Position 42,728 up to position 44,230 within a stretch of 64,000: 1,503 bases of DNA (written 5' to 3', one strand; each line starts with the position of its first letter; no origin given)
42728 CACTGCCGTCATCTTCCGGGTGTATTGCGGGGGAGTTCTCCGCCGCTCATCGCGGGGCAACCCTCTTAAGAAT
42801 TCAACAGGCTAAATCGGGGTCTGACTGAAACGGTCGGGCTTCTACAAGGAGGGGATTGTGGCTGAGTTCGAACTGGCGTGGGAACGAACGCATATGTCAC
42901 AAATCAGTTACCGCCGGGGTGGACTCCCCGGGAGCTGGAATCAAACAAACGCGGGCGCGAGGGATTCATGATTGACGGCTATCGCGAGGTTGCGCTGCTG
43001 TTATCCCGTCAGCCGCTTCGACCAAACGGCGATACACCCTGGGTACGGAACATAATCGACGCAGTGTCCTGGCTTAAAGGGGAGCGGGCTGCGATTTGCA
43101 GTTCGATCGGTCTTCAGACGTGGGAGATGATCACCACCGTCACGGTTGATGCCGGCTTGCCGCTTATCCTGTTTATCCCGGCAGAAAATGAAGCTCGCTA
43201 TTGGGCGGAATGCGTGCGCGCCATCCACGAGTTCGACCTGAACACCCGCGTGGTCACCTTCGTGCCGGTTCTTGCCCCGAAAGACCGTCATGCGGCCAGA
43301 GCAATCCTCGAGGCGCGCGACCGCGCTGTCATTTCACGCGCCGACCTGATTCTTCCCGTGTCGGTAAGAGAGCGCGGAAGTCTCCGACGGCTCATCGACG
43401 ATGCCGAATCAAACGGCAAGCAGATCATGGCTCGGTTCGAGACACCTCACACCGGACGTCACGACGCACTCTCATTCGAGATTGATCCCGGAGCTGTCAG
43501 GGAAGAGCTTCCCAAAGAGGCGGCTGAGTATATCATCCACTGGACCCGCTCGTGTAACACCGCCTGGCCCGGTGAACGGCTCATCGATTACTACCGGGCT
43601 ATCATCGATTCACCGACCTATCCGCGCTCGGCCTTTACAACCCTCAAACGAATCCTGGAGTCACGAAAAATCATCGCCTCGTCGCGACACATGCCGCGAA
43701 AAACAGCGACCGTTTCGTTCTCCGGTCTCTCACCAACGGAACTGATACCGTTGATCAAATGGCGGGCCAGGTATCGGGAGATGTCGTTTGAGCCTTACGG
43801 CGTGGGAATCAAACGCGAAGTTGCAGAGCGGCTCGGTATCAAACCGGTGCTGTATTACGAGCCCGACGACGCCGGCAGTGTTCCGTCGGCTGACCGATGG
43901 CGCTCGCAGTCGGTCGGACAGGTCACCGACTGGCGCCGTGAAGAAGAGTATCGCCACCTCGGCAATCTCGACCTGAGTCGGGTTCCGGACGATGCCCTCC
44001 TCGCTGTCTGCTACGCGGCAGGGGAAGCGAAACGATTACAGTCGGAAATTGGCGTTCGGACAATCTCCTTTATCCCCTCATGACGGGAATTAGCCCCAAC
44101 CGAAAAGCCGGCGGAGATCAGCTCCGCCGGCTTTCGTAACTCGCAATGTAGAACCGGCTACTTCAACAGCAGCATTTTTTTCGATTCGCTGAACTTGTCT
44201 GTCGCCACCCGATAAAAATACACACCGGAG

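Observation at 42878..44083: Orphan DprA/SLOG-like + AbiGi-like fusion protein: candidate undescribed single-gene conflict/defence module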

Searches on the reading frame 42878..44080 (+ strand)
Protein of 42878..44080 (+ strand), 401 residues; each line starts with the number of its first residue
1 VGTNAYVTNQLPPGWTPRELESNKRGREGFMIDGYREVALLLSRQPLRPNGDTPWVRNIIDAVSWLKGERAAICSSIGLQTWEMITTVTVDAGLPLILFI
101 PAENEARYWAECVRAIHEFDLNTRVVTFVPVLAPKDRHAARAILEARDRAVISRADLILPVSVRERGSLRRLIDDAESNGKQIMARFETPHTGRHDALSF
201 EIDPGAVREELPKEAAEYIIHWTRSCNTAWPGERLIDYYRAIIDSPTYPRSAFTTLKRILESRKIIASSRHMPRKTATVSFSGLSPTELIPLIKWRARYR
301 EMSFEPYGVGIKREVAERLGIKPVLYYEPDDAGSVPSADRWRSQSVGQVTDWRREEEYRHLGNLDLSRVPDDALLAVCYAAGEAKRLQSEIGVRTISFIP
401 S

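Call 3: search_protein_families(library=pfam, proteins=[window:42878-44080:+], max_evalue=10)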
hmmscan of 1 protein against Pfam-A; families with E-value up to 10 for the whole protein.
window:42878-44080:+ (401 aa): 0 families

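Call 4: search_protein_families(library=padloc, proteins=[window:42878-44080:+], max_evalue=10)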
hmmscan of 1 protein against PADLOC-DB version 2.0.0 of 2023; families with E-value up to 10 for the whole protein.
window:42878-44080:+ (401 aa): 0 families

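Call 5: search_protein_families(library=ncbifam, proteins=[window:42878-44080:+], max_evalue=10)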
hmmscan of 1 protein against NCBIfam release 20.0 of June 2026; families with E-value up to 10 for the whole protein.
window:42878-44080:+ (401 aa): 0 families

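Call 6: search_protein_families(library=phrogs, proteins=[window:42878-44080:+], max_evalue=10)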
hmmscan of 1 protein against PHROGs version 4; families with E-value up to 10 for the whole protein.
window:42878-44080:+ (401 aa): 2 families
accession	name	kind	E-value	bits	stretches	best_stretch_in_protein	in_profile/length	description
phrog_13416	-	unknown function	0.13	12.6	1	303-328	64-89/260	-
phrog_36133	-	unknown function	0.2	12.8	1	48-86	23-64/73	-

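Call 7: find_homologous_proteins(query=window:42878-44080:+, max_evalue=0.001)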
Query window:42878-44080:+ (401 aa): 184 proteins with E <= 0.001 among 8000 candidates; the best 120 are listed.
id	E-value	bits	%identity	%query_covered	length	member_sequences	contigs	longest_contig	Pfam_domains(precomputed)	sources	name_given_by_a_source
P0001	1.2e-246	836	100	93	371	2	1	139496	-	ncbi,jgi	-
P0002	1.2e-111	392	49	90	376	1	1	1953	-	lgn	-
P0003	1.3e-108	382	48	92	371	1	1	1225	-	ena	-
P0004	3.9e-104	367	45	90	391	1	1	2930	-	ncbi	-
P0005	4.1e-103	364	47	90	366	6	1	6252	-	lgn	-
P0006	1.7e-102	362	46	92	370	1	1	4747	-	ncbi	-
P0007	7.5e-101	356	45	90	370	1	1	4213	-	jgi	jgi:hypothetical protein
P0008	3.5e-100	354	45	90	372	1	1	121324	-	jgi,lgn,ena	-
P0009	2.2e-99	351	45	90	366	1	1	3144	-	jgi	jgi:hypothetical protein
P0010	3.6e-99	351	46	90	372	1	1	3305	-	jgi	jgi:hypothetical protein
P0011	7.2e-99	350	45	91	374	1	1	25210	-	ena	-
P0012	8.1e-99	349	45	90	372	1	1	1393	-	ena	-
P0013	1.0e-98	349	44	91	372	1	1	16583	-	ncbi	-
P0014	1.5e-98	349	45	90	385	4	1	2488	-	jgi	jgi:hypothetical protein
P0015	1.5e-97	345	46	90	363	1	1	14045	-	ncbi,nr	ncbi:MAG: hypothetical protein HY851_11775 [candidate division Zixibacteria bacterium]|nr:hypothetic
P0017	3.1e-97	344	45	91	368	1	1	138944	-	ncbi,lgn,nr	ncbi:MAG: hypothetical protein KOO62_05355 [candidate division Zixibacteria bacterium]|nr:hypothetic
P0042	5.7e-93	330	45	90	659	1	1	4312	-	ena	-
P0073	2.7e-89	318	42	91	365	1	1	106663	-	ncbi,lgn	-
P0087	5.0e-88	314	42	91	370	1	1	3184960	-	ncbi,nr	ncbi:MAG: hypothetical protein JSW34_09120 [Candidatus Zixiibacteriota bacterium]|nr:MAG: hypothetic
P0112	1.5e-83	299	41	91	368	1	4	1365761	-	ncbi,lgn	-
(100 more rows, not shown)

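Call 10: find_encoding_contigs(protein=P0087, flank=8000, max_places=2)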
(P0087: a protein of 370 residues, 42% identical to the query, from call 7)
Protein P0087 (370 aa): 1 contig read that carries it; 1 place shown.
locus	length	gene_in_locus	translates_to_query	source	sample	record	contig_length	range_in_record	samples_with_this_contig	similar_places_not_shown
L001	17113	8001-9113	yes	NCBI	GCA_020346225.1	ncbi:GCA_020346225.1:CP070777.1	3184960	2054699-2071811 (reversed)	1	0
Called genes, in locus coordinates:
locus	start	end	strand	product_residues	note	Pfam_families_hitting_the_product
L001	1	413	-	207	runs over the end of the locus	PF04542:Sigma70_r2, PF08281:Sigma70_r4_2, PF04545:Sigma70_r4, PF25787:HTH_SB (weak)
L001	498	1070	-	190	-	PF07617:DUF1579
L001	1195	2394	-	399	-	PF00291:PALP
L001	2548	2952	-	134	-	PF11731:Cdd1 (faint), PF14520:HHH_5, PF14229:DUF4332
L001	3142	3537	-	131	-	-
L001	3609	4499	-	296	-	PF03096:Ndr (weak), PF00561:Abhydrolase_1, PF12146:Hydrolase_4, PF12697:Abhydrolase_6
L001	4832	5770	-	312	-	-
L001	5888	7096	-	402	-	PF13229:Beta_helix, PF05048:NosD, PF13229:Beta_helix (weak)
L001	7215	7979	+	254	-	PF02535:Zip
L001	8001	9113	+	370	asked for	-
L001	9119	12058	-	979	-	PF00082:Peptidase_S8, PF18962:Por_Secre_tail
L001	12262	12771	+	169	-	PF19620:DUF6125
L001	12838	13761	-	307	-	PF01073:3Beta_HSD, PF01370:Epimerase, PF02719:Polysacc_synt_2, PF04321:RmlD_sub_bind, PF05368:NmrA, PF08659:KR, PF13460:NAD_binding_10, PF16363:GDP_Man_Dehyd, +2 more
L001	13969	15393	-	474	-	PF01235:Na_Ala_symp, PF13520:AA_permease_2 (weak)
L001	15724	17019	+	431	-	PF03952:Enolase_N, PF00113:Enolase_C, PF13378:MR_MLE_C (weak)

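Call 11: find_encoding_contigs(protein=P0112, flank=8000, max_places=2)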
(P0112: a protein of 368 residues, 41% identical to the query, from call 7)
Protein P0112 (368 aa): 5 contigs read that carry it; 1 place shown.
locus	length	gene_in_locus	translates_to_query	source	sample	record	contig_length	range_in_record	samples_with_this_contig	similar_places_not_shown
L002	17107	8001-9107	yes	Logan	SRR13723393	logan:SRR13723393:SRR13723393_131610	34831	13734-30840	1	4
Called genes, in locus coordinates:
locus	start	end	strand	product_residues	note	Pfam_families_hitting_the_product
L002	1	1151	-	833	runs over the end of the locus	PF19864:Radical_SAM_N2, PF04055:Radical_SAM, PF10105:DUF2344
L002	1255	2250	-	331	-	PF00814:TsaD, PF22521:HypF_C_2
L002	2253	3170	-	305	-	PF07949:YbbR (faint)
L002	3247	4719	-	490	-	PF07494:Reg_prop (faint)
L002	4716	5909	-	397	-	PF01546:Peptidase_M20, PF07687:M20_dimer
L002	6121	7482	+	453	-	PF01566:Nramp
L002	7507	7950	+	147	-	PF00582:Usp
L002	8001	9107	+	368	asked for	-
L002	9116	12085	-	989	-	PF00082:Peptidase_S8, PF18962:Por_Secre_tail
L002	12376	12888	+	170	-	PF19620:DUF6125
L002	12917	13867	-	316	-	PF01073:3Beta_HSD, PF01370:Epimerase, PF02719:Polysacc_synt_2, PF04321:RmlD_sub_bind, PF05368:NmrA (faint), PF07993:NAD_binding_4 (faint), PF13460:NAD_binding_10, PF16363:GDP_Man_Dehyd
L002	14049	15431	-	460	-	-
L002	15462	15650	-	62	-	PF14255:Zn_ribbon_21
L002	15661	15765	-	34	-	-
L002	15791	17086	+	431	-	PF03952:Enolase_N, PF00113:Enolase_C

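Call 15: search_protein_families(library=pfam, alignment_id=A1, max_evalue=1)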
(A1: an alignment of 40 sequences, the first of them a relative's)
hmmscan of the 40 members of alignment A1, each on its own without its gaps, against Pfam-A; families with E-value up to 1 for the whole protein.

A. member 1, P0001 (371 aa): 0 families

B. families by the number of members that match (of 40 scanned): 7 families
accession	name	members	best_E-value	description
PF10899.13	AbiGi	3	0.0012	Putative abortive phage resistance protein AbiGi, antitoxin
PF18483.9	Lectin_L-type_dom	1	0.0091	Legume lectin beta-barrel domain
PF09282.15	Mago-bind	1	0.043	Mago binding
PF17902.7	SH3_10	1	0.071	SH3 domain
PF04237.18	YjbR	1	0.14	YjbR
PF18306.6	LDcluster4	1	0.19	SLOG cluster4 family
PF11185.13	DUF2971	1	0.39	Protein of unknown function (DUF2971)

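Call 16: search_solved_structures(query=A1, max_evalue=10, show_alignments=3)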
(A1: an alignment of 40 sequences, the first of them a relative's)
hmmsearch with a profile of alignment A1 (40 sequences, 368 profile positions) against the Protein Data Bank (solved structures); distinct sequences matched with E-value up to 10: 6.
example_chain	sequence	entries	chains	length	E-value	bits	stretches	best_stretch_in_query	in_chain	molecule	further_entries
8hkr_A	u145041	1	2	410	0.055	15.7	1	205-264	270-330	Protein lysine methyltransferase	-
8v46_A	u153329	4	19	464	0.24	13.5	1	126-221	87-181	AriA antitoxin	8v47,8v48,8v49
8v45_A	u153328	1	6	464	0.24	13.5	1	126-221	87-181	AriA antitoxin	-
8ux9_B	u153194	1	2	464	0.24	13.5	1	126-221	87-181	AriA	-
3qqc_D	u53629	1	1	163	0.8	11.8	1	96-149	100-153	Transcription antitermination protein nusG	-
3p8b_B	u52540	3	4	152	2.3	10.4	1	96-146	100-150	Transcription antitermination protein nusG | Transcription elongation factor Spt5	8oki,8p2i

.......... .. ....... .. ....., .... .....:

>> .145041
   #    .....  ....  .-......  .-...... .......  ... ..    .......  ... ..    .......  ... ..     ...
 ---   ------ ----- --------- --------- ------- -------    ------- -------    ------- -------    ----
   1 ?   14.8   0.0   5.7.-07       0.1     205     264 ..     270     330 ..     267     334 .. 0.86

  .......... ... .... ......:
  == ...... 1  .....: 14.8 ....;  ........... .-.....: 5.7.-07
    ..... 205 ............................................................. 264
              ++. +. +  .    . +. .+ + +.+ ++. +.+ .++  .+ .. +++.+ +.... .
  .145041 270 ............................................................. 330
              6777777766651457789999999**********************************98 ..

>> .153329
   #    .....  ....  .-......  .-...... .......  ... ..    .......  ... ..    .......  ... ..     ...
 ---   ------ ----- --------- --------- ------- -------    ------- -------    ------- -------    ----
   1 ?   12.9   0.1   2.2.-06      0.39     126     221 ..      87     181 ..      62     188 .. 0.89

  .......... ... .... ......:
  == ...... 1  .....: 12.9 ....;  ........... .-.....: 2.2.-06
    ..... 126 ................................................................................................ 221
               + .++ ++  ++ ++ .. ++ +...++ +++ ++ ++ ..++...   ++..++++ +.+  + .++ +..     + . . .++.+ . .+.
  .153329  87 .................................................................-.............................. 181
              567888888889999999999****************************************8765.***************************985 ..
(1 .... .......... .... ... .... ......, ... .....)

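Call 19: find_related_loci(query=A1, collection=genome_contigs, flank=8000)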
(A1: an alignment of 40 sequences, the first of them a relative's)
Query A1 (371 aa) in genome_contigs; peptide patterns used: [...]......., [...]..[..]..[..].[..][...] (x = any residue, [..] = any of these).
155 stretches matched a pattern; 103 encode a relative of the query (tblastn E <= 1e-3); the best 80 are kept; 80 distinct loci.
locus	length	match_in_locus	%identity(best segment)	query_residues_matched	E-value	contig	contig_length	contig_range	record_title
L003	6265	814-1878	44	9-369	5e-105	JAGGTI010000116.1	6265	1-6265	MAG: Candidatus Zixiibacteriota bacterium isolate AUK044 PB_MANV_044_c_000000000594, whole genome shotgun sequence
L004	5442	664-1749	44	6-368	9e-105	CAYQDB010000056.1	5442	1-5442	MAG TPA_asm: uncultured Ignavibacteriales bacterium isolate binchicken_co34_486 genome assembly, contig: NODE_27324_leng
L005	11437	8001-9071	41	9-369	1e-103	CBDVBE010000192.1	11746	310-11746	MAG TPA_asm: uncultured bacterium isolate SRR22302353_binner13_Refined_44 genome assembly, contig: ERZ25073599.2667, who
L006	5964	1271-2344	46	9-368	8e-103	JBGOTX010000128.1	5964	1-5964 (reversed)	MAG: Candidatus Zixiibacteriota bacterium isolate OBJ_0618_7090110_152 k141_8216397_length_5964_cov_18.1156, whole genom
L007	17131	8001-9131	42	2-371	8e-102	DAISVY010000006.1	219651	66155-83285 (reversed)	MAG TPA_asm: Candidatus Zixiibacteriota bacterium isolate CTOTU1804 NODE_7_length_219651_cov_16.993228, whole genome sho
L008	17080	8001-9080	43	6-368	2e-101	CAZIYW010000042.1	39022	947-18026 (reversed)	MAG TPA_asm: uncultured Fibrobacterota bacterium isolate binchicken_co256_1030 genome assembly, contig: NODE_1432_length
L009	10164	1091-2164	46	9-368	4e-101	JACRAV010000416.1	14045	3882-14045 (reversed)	MAG: Candidatus Zixiibacteriota bacterium isolate NC_groundwater_1603_Pr3_B-0.1um_57_8 SR-2_scaffold_141_3898448, whole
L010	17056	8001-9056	44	6-358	1e-100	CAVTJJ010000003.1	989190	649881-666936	MAG: uncultured candidate division Zixibacteria bacterium isolate MFD05942.bin.1.404 genome assembly, contig: contig_177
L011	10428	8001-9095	44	3-370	2e-100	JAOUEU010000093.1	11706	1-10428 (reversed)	MAG: Candidatus Zixiibacteriota bacterium isolate 4_1_July_SF_Bin17 4_1_July_SF_Bin17_scaffold_2621_c1, whole genome sho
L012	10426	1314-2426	44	4-371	7e-100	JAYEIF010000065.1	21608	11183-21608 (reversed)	MAG: Candidatus Zixiibacteriota bacterium isolate MAG198 MAG198_65, whole genome shotgun sequence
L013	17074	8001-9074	44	10-369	1e-99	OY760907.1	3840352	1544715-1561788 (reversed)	MAG: uncultured candidate division Zixibacteria bacterium isolate 2d357583-1faf-4436-89ad-6f0e4817d39a genome assembly,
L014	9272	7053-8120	45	9-370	4e-99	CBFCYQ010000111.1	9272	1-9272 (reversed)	MAG TPA_asm: uncultured bacterium isolate SRR26215689_metabat2_8 genome assembly, contig: ERZ25073498.4055, whole genome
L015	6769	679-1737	43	9-368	1e-98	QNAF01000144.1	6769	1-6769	MAG: Candidatus Zixiibacteriota bacterium isolate B22_G1 B22_Guay1_scaffold_06720, whole genome shotgun sequence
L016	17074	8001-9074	44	9-368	4e-98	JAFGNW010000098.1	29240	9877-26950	MAG: Candidatus Zixiibacteriota bacterium isolate Zod_Metabat.57 k87_2504725, whole genome shotgun sequence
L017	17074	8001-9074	43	9-369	5e-98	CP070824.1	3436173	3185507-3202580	MAG: Candidatus Zixiibacteriota bacterium isolate bin1124 chromosome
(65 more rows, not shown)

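Call 20: predict_structure(alignment_id=A1)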
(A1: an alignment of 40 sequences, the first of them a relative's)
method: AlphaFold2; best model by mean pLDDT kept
length: 371 residues; sequences in the alignment: 40
mean_pLDDT: 92.5   pTM: 0.89
mean pLDDT of the five models: 92.5, 92.2, 91.9, 91.1, 90.0
residues with pLDDT >= 90: 282; 70-90: 75; 50-70: 14; < 50: 0
segments of 3 or more residues with pLDDT < 50: none
pLDDT, mean of each block of 10 residues (from residue 1): 88 93 98 98 97 98 98 95 98 98 78 94 98 96 98 98 77 86 94 89 96 96 95 94 92 90 70 78 98 94 87 90 92 98 96 97 95 79
secondary structure, 60 per line:
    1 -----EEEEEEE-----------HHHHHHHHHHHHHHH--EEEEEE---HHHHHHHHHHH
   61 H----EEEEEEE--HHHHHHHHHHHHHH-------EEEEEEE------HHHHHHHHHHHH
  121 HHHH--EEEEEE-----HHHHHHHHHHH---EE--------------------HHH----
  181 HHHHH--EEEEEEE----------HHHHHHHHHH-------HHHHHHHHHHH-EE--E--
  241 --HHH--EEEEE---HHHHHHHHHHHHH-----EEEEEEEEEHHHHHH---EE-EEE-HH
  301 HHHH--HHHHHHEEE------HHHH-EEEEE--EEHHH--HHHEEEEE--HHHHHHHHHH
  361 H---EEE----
elements in order: E6-12 H24-38 E41-46 H50-61 E66-72 H75-88 E96-102 H109-124 E127-132 H138-148 H181-185 E188-194 H205-214 H222-232 E248-252 H256-268 E274-282 H283-288 E295-297 H299-304 H307-312 E313-315 H322-325 E327-331 E344-348 H351-361 E365-367
